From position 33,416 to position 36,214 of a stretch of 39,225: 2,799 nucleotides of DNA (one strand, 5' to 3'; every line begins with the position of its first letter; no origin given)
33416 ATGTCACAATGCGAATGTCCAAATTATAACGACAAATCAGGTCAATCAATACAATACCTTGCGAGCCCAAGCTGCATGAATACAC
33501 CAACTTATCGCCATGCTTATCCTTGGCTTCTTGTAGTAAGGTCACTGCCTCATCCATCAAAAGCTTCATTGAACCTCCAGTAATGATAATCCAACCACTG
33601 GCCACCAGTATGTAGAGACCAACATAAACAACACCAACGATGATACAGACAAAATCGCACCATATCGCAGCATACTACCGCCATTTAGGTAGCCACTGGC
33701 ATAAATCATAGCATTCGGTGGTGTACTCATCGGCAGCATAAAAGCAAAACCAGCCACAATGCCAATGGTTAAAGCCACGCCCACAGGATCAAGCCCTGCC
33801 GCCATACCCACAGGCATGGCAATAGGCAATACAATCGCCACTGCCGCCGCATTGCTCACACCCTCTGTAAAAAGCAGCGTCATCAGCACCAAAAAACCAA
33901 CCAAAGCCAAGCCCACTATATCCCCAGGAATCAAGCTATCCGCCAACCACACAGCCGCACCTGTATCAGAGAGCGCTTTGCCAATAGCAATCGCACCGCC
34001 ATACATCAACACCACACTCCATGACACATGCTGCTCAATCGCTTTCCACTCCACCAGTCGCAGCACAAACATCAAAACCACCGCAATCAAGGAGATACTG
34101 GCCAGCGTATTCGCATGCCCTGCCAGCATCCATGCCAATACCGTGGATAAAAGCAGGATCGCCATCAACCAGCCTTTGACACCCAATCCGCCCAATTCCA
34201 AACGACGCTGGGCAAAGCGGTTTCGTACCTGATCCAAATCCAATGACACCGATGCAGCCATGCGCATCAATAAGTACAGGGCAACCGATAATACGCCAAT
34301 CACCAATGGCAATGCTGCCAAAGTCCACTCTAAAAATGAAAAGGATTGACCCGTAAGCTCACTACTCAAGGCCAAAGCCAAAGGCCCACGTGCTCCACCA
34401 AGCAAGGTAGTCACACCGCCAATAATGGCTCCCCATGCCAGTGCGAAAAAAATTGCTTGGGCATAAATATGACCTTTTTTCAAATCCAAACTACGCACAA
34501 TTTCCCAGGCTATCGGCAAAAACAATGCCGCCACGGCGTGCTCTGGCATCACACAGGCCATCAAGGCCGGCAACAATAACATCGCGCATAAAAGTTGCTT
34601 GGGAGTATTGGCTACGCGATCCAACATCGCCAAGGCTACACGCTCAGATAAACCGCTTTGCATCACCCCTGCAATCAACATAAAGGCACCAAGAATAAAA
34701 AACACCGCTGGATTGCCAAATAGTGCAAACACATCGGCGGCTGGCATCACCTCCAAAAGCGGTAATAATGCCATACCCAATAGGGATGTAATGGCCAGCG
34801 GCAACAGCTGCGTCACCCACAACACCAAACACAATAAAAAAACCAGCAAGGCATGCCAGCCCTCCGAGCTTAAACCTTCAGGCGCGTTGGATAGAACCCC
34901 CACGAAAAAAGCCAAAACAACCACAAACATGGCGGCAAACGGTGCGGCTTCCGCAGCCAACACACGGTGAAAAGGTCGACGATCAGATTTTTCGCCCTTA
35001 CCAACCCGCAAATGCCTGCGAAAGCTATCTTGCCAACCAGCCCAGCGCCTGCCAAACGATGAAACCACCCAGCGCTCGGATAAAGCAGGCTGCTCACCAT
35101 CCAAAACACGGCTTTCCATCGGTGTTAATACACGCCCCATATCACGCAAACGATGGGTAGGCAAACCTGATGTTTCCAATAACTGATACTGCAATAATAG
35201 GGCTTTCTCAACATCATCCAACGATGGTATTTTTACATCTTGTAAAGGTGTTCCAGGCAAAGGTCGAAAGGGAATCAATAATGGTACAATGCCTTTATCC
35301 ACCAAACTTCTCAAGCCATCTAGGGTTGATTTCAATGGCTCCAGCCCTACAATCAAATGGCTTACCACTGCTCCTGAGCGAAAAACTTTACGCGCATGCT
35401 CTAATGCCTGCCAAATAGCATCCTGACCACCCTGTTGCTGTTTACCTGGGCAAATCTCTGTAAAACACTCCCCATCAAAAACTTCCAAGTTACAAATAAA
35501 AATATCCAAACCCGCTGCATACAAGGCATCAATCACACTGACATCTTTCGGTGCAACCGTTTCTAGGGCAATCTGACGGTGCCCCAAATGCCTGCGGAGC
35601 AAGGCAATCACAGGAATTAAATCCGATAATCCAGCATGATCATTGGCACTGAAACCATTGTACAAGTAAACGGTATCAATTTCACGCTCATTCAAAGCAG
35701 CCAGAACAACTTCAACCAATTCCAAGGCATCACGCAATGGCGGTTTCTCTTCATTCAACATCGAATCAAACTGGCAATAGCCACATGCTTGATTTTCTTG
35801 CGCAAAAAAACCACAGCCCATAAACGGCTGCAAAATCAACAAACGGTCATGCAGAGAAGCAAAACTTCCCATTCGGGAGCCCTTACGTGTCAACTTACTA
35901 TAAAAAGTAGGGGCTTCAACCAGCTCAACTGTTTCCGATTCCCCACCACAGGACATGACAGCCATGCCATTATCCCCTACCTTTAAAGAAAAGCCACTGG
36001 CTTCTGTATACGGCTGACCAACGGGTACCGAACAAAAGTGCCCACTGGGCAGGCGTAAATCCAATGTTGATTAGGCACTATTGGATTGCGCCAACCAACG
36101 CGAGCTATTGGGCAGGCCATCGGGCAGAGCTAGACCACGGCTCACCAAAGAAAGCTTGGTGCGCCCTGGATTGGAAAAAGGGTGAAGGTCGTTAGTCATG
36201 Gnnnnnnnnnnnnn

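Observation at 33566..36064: Radical-SAM-like Fe-S domain fused to a DASS/SLC13 permease in the middle of the sulfate-assimilation operon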

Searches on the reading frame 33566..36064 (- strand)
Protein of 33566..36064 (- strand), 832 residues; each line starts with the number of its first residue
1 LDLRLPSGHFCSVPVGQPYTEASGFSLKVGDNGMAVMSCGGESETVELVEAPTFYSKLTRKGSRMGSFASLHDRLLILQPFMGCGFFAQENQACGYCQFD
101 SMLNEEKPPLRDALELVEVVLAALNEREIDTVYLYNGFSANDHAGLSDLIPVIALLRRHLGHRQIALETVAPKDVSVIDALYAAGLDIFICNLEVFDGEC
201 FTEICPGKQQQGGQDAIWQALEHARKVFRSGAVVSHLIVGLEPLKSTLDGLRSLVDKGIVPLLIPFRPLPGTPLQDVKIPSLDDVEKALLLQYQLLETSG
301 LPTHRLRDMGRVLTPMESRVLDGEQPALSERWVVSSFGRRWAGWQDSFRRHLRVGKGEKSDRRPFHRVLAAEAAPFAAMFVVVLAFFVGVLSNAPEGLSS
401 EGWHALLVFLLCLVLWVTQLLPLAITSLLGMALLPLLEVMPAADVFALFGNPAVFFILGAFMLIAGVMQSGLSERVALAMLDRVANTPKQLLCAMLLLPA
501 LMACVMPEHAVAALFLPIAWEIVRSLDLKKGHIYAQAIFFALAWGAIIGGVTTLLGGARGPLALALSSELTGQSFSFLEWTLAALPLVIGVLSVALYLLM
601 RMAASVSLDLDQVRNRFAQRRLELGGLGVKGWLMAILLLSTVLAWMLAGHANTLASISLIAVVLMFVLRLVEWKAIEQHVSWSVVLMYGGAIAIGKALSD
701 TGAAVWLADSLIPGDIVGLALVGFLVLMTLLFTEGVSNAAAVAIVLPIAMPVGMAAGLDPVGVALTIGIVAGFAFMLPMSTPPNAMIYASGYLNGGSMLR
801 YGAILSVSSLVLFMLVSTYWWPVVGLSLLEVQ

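Call 3: search_protein_families(library=pfam, proteins=[window:33566-36064:-], max_evalue=0.01)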
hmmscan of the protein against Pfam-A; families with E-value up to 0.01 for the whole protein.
window:33566-36064:- (832 aa): 4 families
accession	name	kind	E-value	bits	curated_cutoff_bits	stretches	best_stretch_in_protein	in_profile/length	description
PF00939.25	Na_sulph_symp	-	1.7e-56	192.6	27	1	378-825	6-470/472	Sodium:sulfate symporter transmembrane region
PF03600.22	CitMHS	-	1.8e-39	136.2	31.9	2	413-768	1-336/336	Citrate transporter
PF04055.27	Radical_SAM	-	1e-07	32.8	29.5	1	91-241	8-151/166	Radical SAM superfamily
PF06808.19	DctM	-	9.7e-06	25.1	23.8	1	594-786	176-373/413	Tripartite ATP-independent periplasmic transporter, DctM component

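Call 4: search_protein_families(library=ncbifam, proteins=[window:33566-36064:-], max_evalue=0.01)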
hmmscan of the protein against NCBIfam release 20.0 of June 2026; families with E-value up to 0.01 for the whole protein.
window:33566-36064:- (832 aa): 5 families
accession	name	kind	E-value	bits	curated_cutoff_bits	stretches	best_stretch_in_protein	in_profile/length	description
TIGR00785.1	dass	subfamily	2.7e-74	250.5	198.6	1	394-821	2-444/444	DASS family sodium-coupled anion symporter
NF045502.1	variant_rSAM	domain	3.9e-53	180.7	125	1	20-288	70-347/357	radical SAM protein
TIGR04043.1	rSAM_MSMEG_0568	hypoth_equivalog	1.1e-25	90.3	303.7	1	8-301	36-332/354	MSMEG_0568 family radical SAM protein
NF053743.1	LipS2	equivalog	3.2e-06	26.8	270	1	169-292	110-228/292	LipS2 family lipoyl synthase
NF040989.1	MamN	equivalog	9.5e-05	21.3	500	1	406-567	234-388/437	magnetosome biogenesis transporter MamN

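Call 5: find_homologous_proteins(query=window:33566-36064:-, max_evalue=0.00001)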
Query window:33566-36064:- (832 aa): 260 proteins with E <= 0.00001 among 8000 candidates; the best 120 are listed.
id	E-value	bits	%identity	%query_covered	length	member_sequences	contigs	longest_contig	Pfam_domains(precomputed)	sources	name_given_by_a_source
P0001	0.0e+0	1828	100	100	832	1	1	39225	PF00939.26,PF06808.19,PF04055.28,PF03600.23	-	-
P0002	0.0e+0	1639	88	100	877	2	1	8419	PF00939.26,PF03600.23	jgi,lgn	-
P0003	0.0e+0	1635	88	100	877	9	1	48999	PF00939.26,PF04055.28,PF03600.23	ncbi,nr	ncbi:MAG: sodium/sulfate symporter [Proteobacteria bacterium]|nr:MAG: sodium/sulfate symporter [Pseu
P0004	0.0e+0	1620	87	100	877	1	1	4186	PF00939.26,PF04055.28,PF03600.23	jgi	-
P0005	0.0e+0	1611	87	100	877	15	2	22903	PF00939.26,PF04055.28,PF03600.23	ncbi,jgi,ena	-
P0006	0.0e+0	1610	87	100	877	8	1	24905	PF00939.26,PF04055.28,PF03600.23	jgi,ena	-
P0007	0.0e+0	1515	82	100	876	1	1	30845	PF00939.26,PF06808.19,PF04055.28,PF03600.23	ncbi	ncbi:MAG: DASS family sodium-coupled anion symporter [Mariprofundaceae bacterium]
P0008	0.0e+0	1431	77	100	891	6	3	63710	PF00939.26,PF03600.23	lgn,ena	-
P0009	0.0e+0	1421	76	100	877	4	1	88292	PF00939.26,PF04055.28,PF03600.23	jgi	-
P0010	0.0e+0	1420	76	100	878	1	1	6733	PF00939.26,PF04055.28,PF03600.23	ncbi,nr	ncbi:MAG: DASS family sodium-coupled anion symporter [Mariprofundaceae bacterium]|nr:DASS family sod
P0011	0.0e+0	1413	77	100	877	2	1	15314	PF00939.26,PF04055.28,PF03600.23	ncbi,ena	-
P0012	0.0e+0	1408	78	100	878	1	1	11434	PF00939.26,PF04055.28,PF03600.23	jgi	-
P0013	0.0e+0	1403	76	100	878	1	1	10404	PF00939.26,PF03600.23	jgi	-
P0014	0.0e+0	1387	75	100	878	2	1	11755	PF00939.26,PF04055.28,PF03600.23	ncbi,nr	ncbi:MAG: DASS family sodium-coupled anion symporter [Mariprofundaceae bacterium]|nr:DASS family sod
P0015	0.0e+0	1374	74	100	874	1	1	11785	PF00939.26,PF04055.28,PF03600.23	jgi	-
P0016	0.0e+0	1373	73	100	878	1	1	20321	PF00939.26,PF03600.23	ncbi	ncbi:MAG: DASS family sodium-coupled anion symporter [Mariprofundaceae bacterium]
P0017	0.0e+0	1327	73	99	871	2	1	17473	PF00939.26,PF06808.19,PF04055.28,PF03600.23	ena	-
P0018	0.0e+0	1323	72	100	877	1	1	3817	PF00939.26,PF04055.28,PF03600.23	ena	-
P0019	0.0e+0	1317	71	99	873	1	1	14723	PF00939.26,PF04055.28,PF03600.23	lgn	-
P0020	0.0e+0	1317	72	99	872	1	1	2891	PF00939.26,PF03600.23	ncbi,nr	ncbi:MAG: DASS family sodium-coupled anion symporter, partial [Mariprofundaceae bacterium]|nr:DASS f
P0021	0.0e+0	1316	72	99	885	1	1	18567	PF00939.26,PF04055.28,PF03600.23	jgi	-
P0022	0.0e+0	1315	72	99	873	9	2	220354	PF00939.26,PF06808.19,PF04055.28,PF03600.23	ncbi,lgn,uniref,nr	ncbi:DASS family sodium-coupled anion symporter [Ghiorsea bivora]|uniref:DASS family sodium-coupled 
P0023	0.0e+0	1311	72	99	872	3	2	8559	PF00939.26,PF04055.28,PF03600.23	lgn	-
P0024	0.0e+0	1308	71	99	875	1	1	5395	PF00939.26,PF04055.28,PF03600.23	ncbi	-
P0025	0.0e+0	1308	72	99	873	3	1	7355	PF00939.26,PF03600.23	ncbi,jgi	-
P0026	0.0e+0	1296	72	99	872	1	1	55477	PF00939.26,PF06808.19,PF04055.28,PF03600.23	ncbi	ncbi:MAG: DASS family sodium-coupled anion symporter [Ghiorsea sp.]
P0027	0.0e+0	1296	70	100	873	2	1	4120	PF00939.26,PF04055.28,PF03600.23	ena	-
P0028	0.0e+0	1293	71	100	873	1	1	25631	PF00939.26,PF06808.19,PF04055.28,PF03600.23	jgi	-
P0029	0.0e+0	1291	71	100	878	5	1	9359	PF00939.26,PF04055.28,PF03600.23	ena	-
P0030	0.0e+0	1286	70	99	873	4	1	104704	PF00939.26,PF06808.19,PF03600.23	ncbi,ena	-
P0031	0.0e+0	1281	71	99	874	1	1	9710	PF00939.26,PF04055.28,PF03600.23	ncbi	-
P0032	0.0e+0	1278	69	100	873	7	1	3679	PF00939.26,PF04055.28,PF03600.23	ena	-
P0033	0.0e+0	1275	70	99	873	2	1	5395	PF00939.26,PF04055.28,PF03600.23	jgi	-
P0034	0.0e+0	1270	69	100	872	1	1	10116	PF00939.26,PF04055.28,PF03600.23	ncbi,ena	-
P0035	0.0e+0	1257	69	99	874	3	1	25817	PF00939.26,PF04055.28,PF03600.23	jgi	-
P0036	0.0e+0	1248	69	100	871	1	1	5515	PF00939.26,PF04055.28,PF03600.23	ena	-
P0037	0.0e+0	1201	66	99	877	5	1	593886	PF00939.26,PF04055.28,PF03600.23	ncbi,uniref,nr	ncbi:DASS family sodium-coupled anion symporter [Mariprofundus sp. NF]|uniref:DASS family sodium-cou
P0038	0.0e+0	1201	66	99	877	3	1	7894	PF00939.26,PF04055.28,PF03600.23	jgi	-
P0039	0.0e+0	1200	66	99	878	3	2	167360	PF00939.26,PF04055.28,PF03600.23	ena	-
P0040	0.0e+0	1198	66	99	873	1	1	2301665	PF00939.26,PF04055.28,PF03600.23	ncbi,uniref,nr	ncbi:anion transporter [Mariprofundus ferrinatatus]|uniref:Anion transporter n=1 Tax=Mariprofundus f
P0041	0.0e+0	1197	66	99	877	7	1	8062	PF00939.26,PF04055.28,PF03600.23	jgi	-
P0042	0.0e+0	1195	66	99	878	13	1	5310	PF00939.26,PF04055.28,PF03600.23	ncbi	-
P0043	0.0e+0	1191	66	99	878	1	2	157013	PF00939.26,PF04055.28,PF03600.23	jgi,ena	-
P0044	0.0e+0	1189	65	99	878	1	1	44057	PF00939.26,PF04055.28,PF03600.23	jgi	-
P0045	0.0e+0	1188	65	99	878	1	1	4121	PF00939.26,PF04055.28,PF03600.23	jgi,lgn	-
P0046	0.0e+0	1186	65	99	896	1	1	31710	PF00939.26,PF04055.28,PF03600.23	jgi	-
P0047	0.0e+0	1186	65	99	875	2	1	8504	PF00939.26,PF04055.28,PF03600.23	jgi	-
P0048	0.0e+0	1181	64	99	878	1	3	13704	PF00939.26,PF04055.28,PF03600.23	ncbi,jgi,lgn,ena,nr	ncbi:MAG: sodium/sulfate symporter [Zetaproteobacteria bacterium CG_4_9_14_3_um_filter_53_7]|nr:MAG:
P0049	0.0e+0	1178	65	99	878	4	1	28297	PF00939.26,PF04055.28,PF03600.23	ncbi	-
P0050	0.0e+0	1177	65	99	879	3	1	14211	PF00939.26,PF04055.28,PF03600.23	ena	-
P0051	0.0e+0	1177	64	100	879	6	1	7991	PF00939.26,PF04055.28,PF03600.23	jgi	-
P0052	0.0e+0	1173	64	99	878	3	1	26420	PF00939.26,PF04055.28,PF03600.23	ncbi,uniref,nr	ncbi:sodium-dependent dicarboxylate transporter SdcS [Mariprofundus micogutta]|uniref:Sodium-depende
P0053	0.0e+0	1171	64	99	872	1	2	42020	PF00939.26,PF04055.28,PF03600.23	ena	-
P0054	0.0e+0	1170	63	99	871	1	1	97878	PF00939.26,PF03600.23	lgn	-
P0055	0.0e+0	1166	64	99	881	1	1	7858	PF00939.26,PF04055.28,PF03600.23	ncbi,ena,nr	ncbi:MAG: DASS family sodium-coupled anion symporter [Mariprofundus sp.]|nr:DASS family sodium-coupl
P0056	0.0e+0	1165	64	100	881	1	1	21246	PF00939.26,PF04055.28,PF03600.23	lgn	-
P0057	0.0e+0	1164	65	99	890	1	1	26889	PF00939.26,PF04055.28,PF03600.23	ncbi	-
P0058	0.0e+0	1158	64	99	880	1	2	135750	PF00939.26,PF04055.28,PF03600.23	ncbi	-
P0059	0.0e+0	1147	62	100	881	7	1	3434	PF00939.26,PF04055.28,PF03600.23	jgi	jgi:anion transporter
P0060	0.0e+0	1146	63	99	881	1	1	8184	PF00939.26,PF04055.28,PF03600.23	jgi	-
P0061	0.0e+0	1146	62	99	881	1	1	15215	PF00939.26,PF04055.28,PF03600.23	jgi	jgi:anion transporter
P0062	0.0e+0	1143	63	99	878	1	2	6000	PF00939.26,PF04055.28,PF03600.23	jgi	-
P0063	0.0e+0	1140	63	100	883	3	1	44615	PF00939.26,PF04055.28,PF03600.23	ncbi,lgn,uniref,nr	ncbi:DASS family sodium-coupled anion symporter [Mariprofundus sp. EBB-1]|uniref:DASS family sodium-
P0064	0.0e+0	1139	63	99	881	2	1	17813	PF00939.26,PF04055.28,PF03600.23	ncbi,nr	ncbi:MAG: DASS family sodium-coupled anion symporter [Mariprofundus sp.]|nr:DASS family sodium-coupl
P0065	0.0e+0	1133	62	100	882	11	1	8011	PF00939.26,PF04055.28,PF03600.23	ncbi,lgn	-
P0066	0.0e+0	1133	63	99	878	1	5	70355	PF00939.26,PF04055.28,PF03600.23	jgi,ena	-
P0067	0.0e+0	1132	61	99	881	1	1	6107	PF00939.26,PF04055.28,PF03600.23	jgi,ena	-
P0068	0.0e+0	1132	62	100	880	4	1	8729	PF00939.26,PF04055.28,PF03600.23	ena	-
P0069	0.0e+0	1131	63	100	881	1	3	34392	PF00939.26,PF04055.28,PF03600.23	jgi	-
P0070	0.0e+0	1130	62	100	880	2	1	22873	PF00939.26,PF04055.28,PF03600.23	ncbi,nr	ncbi:DASS family sodium-coupled anion symporter [Mariprofundus ferrooxydans]|nr:DASS family sodium-c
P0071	0.0e+0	1129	61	100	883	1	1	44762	PF00939.26,PF04055.28,PF03600.23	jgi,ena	-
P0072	0.0e+0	1129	62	99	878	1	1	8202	PF00939.26,PF04055.28,PF03600.23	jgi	-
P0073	0.0e+0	1129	62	100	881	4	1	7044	PF00939.26,PF04055.28,PF03600.23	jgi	-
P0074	0.0e+0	1129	62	100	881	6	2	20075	PF00939.26,PF04055.28,PF03600.23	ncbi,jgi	-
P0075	0.0e+0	1128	61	99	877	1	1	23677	PF00939.26,PF04055.28,PF03600.23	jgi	-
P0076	0.0e+0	1128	62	100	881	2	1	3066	PF00939.26,PF04055.28,PF03600.23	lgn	-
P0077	0.0e+0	1127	61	100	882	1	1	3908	PF00939.26,PF04055.28,PF03600.23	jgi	-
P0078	0.0e+0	1126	62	99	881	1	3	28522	PF00939.26,PF04055.28,PF03600.23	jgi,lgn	-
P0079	0.0e+0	1126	62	99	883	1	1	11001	PF00939.26,PF04055.28,PF03600.23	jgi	-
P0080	0.0e+0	1124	62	99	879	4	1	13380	PF00939.26,PF03600.23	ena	-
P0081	0.0e+0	1121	61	100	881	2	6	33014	PF00939.26,PF04055.28,PF03600.23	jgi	-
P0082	0.0e+0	1120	61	100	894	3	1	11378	PF00939.26,PF04055.28,PF03600.23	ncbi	-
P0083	0.0e+0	1119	62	100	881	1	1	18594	PF00939.26,PF04055.28,PF03600.23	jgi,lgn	-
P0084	0.0e+0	1118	62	100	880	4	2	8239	PF00939.26,PF04055.28,PF03600.23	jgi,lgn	-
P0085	0.0e+0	1118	61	100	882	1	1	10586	PF00939.26,PF04055.28,PF03600.23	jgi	-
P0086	0.0e+0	1117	62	99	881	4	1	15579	PF00939.26,PF04055.28,PF03600.23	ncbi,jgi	-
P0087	0.0e+0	1117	62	99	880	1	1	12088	PF00939.26,PF03600.23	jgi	jgi:anion transporter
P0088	0.0e+0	1117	62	100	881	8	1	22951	PF00939.26,PF04055.28,PF03600.23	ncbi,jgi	-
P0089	0.0e+0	1117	62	99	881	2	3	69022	PF00939.26,PF04055.28,PF03600.23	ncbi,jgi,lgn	-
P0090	0.0e+0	1113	62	99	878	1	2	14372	PF00939.26,PF04055.28,PF03600.23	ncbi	-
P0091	0.0e+0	1111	61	99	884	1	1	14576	PF00939.26,PF04055.28,PF03600.23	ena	-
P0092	0.0e+0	1110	61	100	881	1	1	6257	PF00939.26,PF04055.28,PF03600.23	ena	-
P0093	0.0e+0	1110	61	100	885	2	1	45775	PF00939.26,PF04055.28,PF03600.23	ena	-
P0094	0.0e+0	1108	61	99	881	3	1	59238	PF00939.26,PF04055.28,PF03600.23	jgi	-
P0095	0.0e+0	1107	62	97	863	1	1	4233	PF00939.26,PF03600.23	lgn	-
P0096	0.0e+0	1107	61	100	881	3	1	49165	PF00939.26,PF04055.28,PF03600.23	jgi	-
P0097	0.0e+0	1104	61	99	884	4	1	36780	PF00939.26,PF04055.28,PF03600.23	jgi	-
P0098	0.0e+0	1103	62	99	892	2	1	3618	PF00939.26,PF04055.28,PF03600.23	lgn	-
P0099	0.0e+0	1103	61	99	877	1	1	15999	PF00939.26,PF04055.28,PF03600.23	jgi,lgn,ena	-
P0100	0.0e+0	1103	61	99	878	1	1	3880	PF00939.26,PF06808.19,PF04055.28,PF03600.23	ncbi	ncbi:MAG: DASS family sodium-coupled anion symporter [Mariprofundus sp.]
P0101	0.0e+0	1099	60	99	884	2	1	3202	PF00939.26,PF04055.28,PF03600.23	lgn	-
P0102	0.0e+0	1096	60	100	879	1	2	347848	PF00939.26,PF04055.28,PF03600.23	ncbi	-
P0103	0.0e+0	1094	61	100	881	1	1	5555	PF00939.26,PF04055.28,PF03600.23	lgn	-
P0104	0.0e+0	1094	60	100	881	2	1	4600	PF00939.26,PF04055.28,PF03600.23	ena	-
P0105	0.0e+0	1091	60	99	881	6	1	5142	PF00939.26,PF04055.28,PF03600.23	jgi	-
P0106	0.0e+0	1091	60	99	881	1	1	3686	PF00939.26,PF04055.28,PF03600.23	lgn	-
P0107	0.0e+0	1091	61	99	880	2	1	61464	PF00939.26,PF03600.23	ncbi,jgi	-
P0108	0.0e+0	1090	61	99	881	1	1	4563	PF00939.26,PF04055.28,PF03600.23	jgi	-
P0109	0.0e+0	1090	61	99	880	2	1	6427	PF00939.26,PF04055.28,PF03600.23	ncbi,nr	ncbi:MAG: DASS family sodium-coupled anion symporter [Mariprofundaceae bacterium]|nr:DASS family sod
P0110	0.0e+0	1090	60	100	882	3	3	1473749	PF00939.26,PF04055.28,PF03600.23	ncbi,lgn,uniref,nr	ncbi:DASS family sodium-coupled anion symporter [Mariprofundus ferrooxydans]|uniref:Sodium/sulphate 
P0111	0.0e+0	1089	60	99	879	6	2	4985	PF00939.26,PF04055.28,PF03600.23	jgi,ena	-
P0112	0.0e+0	1089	60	100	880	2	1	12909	PF00939.26,PF04055.28,PF03600.23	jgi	-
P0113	0.0e+0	1086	59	99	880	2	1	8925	PF00939.26,PF04055.28,PF03600.23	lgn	-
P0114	0.0e+0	1086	60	100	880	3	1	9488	PF00939.26,PF04055.28,PF03600.23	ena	-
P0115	0.0e+0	1083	59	100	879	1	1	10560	PF00939.26,PF04055.28,PF03600.23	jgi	-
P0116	0.0e+0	1082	60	99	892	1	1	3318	PF00939.26,PF04055.28,PF03600.23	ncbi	-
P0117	0.0e+0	1082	59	99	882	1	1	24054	PF00939.26,PF04055.28,PF03600.23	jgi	-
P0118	0.0e+0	1081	60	99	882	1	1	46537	PF00939.26,PF04055.28,PF03600.23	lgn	-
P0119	0.0e+0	1080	60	99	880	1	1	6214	PF00939.26,PF04055.28,PF03600.23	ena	-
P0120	0.0e+0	1080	60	99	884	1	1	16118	PF00939.26,PF04055.28,PF03600.23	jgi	-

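Call 35: search_protein_families(library=pfam, proteins=[P0003], max_evalue=0.01)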
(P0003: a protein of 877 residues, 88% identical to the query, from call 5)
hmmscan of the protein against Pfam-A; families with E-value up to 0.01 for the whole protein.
P0003 (877 aa): 4 families
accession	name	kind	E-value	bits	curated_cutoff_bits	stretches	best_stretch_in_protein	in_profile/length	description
PF00939.25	Na_sulph_symp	-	2.3e-56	192.2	27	1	423-870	6-470/472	Sodium:sulfate symporter transmembrane region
PF03600.22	CitMHS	-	5.3e-41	141.3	31.9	2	458-813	1-336/336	Citrate transporter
PF04055.27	Radical_SAM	-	2.9e-07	31.2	29.5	1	137-286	9-151/166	Radical SAM superfamily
PF06808.19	DctM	-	0.0003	20.2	23.8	1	639-831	176-373/413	Tripartite ATP-independent periplasmic transporter, DctM component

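Call 36: search_protein_families(library=ncbifam, proteins=[P0003], max_evalue=0.001)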
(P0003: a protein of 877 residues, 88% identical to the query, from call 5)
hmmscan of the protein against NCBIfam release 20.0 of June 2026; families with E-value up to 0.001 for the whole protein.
P0003 (877 aa): 4 families
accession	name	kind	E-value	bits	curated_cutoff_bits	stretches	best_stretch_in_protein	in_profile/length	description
TIGR00785.1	dass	subfamily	7e-73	245.8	198.6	1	439-866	2-444/444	DASS family sodium-coupled anion symporter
NF045502.1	variant_rSAM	domain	1.2e-53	182.3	125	1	62-330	67-344/357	radical SAM protein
TIGR04043.1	rSAM_MSMEG_0568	hypoth_equivalog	2.7e-25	89.1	303.7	1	52-346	35-332/354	MSMEG_0568 family radical SAM protein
NF040989.1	MamN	equivalog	0.00087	18.1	500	1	450-613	233-389/437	magnetosome biogenesis transporter MamN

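Call 64: find_encoding_contigs(protein=P0003, flank=8000, max_places=1)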
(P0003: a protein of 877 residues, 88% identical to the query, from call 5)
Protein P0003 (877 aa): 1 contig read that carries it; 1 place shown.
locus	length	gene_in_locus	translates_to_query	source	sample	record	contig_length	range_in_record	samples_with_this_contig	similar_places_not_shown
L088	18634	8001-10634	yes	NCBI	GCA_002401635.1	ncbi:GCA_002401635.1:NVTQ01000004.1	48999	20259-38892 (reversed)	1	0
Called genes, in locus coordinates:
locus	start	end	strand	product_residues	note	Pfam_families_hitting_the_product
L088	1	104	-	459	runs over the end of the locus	PF00672:HAMP (weak), PF00512:HisKA, PF02518:HATPase_c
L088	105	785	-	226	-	PF00072:Response_reg, PF00486:Trans_reg_C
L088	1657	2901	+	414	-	PF05810:NinF, PF00291:PALP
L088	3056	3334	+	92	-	PF02597:ThiS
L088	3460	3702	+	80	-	PF09383:NIL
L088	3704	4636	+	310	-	PF00291:PALP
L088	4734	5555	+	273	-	PF00899:ThiF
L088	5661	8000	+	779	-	-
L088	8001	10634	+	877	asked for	PF04055:Radical_SAM (weak), PF00939:Na_sulph_symp, PF03600:CitMHS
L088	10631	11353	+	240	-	PF01507:PAPS_reduct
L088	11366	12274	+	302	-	PF01507:PAPS_reduct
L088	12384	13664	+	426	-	PF00009:GTP_EFTU, PF01926:MMR_HSR1 (faint), PF03144:GTP_EFTU_D2, PF22594:GTP-eEF1A_C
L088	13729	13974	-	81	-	-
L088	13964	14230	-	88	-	PF06769:YoeB_toxin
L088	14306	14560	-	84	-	PF02604:PhdYeFM_antitox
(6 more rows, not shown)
